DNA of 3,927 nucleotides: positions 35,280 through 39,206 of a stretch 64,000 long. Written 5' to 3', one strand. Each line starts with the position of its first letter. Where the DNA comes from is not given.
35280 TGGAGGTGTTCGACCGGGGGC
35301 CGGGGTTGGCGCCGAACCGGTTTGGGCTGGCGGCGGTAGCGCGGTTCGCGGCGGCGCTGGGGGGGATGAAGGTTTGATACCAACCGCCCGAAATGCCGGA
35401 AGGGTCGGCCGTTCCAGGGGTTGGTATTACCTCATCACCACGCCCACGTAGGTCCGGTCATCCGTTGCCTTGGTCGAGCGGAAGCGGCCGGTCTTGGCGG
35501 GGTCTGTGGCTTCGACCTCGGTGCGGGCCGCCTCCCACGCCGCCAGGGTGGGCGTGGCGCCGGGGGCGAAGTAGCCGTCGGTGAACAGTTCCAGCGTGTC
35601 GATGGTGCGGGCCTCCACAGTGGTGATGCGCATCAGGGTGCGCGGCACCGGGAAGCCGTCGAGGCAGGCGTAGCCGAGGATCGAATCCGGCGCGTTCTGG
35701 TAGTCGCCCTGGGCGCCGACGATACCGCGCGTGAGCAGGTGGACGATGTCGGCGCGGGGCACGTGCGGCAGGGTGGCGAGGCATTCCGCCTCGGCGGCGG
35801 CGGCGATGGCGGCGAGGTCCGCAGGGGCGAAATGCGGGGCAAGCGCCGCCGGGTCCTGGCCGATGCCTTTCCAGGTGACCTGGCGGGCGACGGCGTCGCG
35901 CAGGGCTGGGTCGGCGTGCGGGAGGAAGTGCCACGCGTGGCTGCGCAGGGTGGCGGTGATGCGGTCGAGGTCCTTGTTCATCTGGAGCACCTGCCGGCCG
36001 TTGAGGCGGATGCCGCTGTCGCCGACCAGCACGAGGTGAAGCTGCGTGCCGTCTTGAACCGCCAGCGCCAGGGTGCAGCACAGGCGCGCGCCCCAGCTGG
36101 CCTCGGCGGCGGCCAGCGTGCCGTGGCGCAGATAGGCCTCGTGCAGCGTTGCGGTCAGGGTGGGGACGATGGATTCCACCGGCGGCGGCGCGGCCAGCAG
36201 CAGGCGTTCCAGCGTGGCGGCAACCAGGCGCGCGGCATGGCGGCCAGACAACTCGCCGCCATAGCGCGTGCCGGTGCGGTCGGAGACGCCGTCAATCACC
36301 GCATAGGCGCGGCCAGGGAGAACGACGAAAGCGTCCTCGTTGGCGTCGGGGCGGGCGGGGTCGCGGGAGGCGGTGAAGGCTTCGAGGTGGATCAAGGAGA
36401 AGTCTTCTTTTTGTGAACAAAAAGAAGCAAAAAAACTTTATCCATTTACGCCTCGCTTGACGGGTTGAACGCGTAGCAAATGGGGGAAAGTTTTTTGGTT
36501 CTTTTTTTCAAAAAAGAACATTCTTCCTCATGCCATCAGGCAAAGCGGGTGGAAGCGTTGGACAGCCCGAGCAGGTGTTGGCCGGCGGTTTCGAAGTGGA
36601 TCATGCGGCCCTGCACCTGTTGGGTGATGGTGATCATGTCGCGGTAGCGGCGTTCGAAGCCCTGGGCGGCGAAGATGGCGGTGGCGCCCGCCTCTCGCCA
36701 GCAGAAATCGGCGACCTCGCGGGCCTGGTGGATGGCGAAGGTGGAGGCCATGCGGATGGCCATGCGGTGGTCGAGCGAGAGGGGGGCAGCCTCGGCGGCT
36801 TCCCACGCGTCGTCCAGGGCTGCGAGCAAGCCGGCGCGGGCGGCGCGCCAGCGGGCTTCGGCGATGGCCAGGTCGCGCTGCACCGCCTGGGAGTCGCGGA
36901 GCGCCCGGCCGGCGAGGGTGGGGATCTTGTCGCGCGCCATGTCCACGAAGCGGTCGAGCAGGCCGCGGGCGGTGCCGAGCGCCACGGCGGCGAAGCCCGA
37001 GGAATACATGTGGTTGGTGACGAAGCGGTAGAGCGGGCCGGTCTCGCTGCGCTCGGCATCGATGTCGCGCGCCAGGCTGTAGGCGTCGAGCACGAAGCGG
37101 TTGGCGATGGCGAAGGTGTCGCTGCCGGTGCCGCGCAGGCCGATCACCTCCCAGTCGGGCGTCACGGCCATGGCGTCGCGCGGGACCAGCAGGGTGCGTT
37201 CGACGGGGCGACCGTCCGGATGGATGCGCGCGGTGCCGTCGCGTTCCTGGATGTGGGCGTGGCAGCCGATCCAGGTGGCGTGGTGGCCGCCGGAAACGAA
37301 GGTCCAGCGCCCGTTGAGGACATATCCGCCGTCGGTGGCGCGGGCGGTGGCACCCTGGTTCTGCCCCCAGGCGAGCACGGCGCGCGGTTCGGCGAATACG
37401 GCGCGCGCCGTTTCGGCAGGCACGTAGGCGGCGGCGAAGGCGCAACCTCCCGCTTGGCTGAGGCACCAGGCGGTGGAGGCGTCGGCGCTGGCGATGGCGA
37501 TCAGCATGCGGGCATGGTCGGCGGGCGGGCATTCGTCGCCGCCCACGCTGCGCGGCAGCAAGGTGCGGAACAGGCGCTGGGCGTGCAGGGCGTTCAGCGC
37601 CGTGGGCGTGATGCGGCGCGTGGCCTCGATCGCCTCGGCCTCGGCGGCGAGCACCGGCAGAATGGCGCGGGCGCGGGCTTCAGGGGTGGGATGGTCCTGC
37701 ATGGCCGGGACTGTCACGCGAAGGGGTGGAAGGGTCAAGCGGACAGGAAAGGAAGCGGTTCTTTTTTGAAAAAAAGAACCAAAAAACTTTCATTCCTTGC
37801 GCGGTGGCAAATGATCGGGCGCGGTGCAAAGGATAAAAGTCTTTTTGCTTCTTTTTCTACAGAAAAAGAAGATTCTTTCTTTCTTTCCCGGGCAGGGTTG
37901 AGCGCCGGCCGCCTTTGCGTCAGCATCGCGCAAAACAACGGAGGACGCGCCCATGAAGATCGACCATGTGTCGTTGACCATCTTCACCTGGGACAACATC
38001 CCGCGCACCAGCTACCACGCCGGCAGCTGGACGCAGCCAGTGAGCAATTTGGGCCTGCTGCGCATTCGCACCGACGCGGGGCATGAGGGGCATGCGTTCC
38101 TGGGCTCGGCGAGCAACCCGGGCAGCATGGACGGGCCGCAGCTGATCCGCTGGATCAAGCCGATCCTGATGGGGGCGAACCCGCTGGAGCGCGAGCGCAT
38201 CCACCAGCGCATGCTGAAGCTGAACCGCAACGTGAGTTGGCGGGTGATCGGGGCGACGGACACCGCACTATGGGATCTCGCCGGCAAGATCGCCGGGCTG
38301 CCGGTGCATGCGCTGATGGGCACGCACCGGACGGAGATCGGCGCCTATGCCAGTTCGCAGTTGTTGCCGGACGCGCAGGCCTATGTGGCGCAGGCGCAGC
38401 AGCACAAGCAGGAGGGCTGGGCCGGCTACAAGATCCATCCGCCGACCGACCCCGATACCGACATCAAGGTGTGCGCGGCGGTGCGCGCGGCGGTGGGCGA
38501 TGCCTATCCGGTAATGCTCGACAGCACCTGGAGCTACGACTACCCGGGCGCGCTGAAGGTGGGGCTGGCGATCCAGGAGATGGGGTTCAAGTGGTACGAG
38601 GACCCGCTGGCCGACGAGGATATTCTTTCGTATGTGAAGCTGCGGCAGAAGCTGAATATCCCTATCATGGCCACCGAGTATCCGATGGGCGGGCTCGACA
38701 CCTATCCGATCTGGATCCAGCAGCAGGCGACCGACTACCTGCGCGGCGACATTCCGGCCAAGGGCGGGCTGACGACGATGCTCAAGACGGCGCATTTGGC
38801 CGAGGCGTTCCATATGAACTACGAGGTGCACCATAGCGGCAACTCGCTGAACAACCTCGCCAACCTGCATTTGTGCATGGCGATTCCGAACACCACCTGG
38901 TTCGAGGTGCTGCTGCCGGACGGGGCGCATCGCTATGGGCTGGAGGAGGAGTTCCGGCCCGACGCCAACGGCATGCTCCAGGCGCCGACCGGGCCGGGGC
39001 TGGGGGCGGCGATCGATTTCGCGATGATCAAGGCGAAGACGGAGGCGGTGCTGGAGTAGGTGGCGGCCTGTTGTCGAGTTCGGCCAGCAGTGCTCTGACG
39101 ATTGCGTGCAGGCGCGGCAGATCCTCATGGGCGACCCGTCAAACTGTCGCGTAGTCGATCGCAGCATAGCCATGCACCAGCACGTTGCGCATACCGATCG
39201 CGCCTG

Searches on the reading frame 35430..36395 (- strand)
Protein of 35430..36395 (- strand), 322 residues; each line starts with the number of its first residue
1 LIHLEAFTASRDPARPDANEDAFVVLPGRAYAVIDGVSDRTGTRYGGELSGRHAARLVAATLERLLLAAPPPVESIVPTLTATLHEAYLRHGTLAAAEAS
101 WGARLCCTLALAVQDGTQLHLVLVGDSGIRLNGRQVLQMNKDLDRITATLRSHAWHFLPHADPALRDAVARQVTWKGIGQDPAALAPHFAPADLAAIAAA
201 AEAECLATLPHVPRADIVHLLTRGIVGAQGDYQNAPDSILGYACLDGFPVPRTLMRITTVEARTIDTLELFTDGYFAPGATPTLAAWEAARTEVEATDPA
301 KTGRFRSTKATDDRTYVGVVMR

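Call 22: search_protein_families(library=pfam, proteins=[window:35430-36395:-])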
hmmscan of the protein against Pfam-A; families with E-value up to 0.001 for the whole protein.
window:35430-36395:- (322 aa): 1 family
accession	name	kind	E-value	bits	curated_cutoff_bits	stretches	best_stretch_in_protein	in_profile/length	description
PF13672.11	PP2C_2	-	4.1e-08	33.5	24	1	18-277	11-176/209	Protein phosphatase 2C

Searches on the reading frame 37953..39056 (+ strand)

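Call 23: search_protein_families(library=pfam, proteins=[window:37953-39056:+])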
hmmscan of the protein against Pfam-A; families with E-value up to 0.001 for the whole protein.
window:37953-39056:+ (368 aa): 2 families
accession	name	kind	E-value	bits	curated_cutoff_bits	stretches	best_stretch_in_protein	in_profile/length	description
PF13378.12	MR_MLE_C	-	4.9e-48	164.1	29.4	1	144-355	2-216/219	Enolase C-terminal domain-like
PF02746.21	MR_MLE_N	-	3.6e-08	34.1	22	1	30-123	25-117/117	Mandelate racemase / muconate lactonizing enzyme, N-terminal domain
